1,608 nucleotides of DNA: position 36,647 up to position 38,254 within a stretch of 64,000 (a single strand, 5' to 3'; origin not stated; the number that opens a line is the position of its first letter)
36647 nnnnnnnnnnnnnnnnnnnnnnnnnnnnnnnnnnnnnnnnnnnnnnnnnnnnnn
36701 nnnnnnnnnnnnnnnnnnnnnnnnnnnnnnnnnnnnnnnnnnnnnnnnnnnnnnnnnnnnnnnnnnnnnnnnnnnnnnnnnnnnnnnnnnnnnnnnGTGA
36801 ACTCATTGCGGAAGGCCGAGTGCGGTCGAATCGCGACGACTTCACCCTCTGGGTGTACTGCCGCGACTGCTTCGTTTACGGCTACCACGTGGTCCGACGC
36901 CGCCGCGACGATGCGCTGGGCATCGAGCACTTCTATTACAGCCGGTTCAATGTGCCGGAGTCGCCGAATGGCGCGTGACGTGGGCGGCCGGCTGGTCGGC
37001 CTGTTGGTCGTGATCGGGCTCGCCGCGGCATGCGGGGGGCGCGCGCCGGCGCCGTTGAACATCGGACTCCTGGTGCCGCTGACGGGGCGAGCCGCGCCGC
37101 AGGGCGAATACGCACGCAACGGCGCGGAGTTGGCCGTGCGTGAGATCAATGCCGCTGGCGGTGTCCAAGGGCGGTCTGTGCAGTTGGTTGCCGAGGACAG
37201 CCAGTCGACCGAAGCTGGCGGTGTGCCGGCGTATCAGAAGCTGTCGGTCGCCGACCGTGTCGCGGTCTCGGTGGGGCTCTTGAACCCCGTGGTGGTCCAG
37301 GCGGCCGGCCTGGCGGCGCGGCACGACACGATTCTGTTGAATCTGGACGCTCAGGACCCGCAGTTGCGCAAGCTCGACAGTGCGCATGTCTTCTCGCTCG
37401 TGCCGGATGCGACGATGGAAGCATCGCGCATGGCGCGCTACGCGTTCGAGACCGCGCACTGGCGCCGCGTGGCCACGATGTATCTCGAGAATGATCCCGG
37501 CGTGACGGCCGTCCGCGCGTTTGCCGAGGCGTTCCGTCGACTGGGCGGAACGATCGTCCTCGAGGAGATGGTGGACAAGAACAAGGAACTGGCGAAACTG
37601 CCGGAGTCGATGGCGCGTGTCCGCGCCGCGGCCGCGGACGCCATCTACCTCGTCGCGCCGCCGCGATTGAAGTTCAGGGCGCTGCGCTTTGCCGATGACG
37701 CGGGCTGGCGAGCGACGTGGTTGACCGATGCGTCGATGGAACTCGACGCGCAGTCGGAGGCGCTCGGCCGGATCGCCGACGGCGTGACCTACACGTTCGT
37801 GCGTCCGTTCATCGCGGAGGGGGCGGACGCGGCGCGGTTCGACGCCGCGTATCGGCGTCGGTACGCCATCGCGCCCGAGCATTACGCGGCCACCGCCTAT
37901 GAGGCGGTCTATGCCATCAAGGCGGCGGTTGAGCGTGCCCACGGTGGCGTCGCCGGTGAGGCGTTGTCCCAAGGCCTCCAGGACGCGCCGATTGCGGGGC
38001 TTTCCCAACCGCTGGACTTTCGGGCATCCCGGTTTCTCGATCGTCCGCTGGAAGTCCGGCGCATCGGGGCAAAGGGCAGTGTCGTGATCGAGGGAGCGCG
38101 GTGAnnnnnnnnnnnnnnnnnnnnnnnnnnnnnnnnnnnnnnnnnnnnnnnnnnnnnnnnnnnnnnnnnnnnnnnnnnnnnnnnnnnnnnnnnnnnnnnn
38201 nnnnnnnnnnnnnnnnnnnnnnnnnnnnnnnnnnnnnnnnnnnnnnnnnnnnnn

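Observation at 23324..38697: Carrier-protein-centred acyl/aroyl side-chain pathway embedded in a glycan operon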

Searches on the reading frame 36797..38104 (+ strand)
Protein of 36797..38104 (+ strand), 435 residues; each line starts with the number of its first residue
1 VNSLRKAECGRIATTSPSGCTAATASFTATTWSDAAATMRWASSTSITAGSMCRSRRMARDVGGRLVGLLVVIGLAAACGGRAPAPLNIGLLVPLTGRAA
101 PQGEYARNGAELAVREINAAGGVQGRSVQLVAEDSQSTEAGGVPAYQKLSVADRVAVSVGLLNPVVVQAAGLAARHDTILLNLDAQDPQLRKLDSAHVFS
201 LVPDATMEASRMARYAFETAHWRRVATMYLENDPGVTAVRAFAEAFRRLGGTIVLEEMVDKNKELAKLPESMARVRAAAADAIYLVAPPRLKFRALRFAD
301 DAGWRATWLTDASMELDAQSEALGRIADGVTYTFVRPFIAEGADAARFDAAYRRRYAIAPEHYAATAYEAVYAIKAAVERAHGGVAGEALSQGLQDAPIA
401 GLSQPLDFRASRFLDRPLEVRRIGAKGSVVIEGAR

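Call 6: search_protein_families(library=pfam, proteins=[window:36797-38104:+], max_evalue=0.01)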
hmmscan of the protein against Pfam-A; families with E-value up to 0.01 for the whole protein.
window:36797-38104:+ (435 aa): 4 families
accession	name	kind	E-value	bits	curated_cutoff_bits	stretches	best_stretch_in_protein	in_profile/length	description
PF13458.12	Peripla_BP_6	-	5.1e-45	155.1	31.7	1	86-422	1-337/343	Periplasmic binding protein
PF01094.35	ANF_receptor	-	6.9e-20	71.8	25.4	1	109-412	5-338/353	Receptor family ligand binding region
PF13433.12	Peripla_BP_5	-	1.7e-08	34.4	27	1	88-160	2-74/363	Periplasmic binding protein domain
PF04348.19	LppC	-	3.7e-06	26.3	28.8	1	88-277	220-401/563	LppC putative lipoprotein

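Call 14: search_protein_families(library=ncbifam, proteins=[window:36968-38104:+], max_evalue=0.01)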
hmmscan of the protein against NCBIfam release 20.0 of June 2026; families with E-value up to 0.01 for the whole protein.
window:36968-38104:+ (378 aa): 4 families
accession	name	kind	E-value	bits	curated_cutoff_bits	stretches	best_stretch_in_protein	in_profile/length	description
NF011933.0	PRK15404.1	subfamily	8.7e-15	54.6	477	1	27-339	24-332/370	high-affinity branched-chain amino acid ABC transporter substrate-binding protein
TIGR03863.1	PQQ_ABC_bind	subfamily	6.1e-10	38.6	413.6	1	48-208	12-171/347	ABC transporter, substrate binding protein, PQQ-dependent alcohol dehydrogenase system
TIGR03407.1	urea_ABC_UrtA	exception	2.2e-07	30.1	492.75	1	31-103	2-74/361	urea ABC transporter substrate-binding protein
TIGR03669.1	urea_ABC_arch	equivalog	6.5e-07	28.7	494.8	1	31-82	2-53/375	urea ABC transporter substrate-binding protein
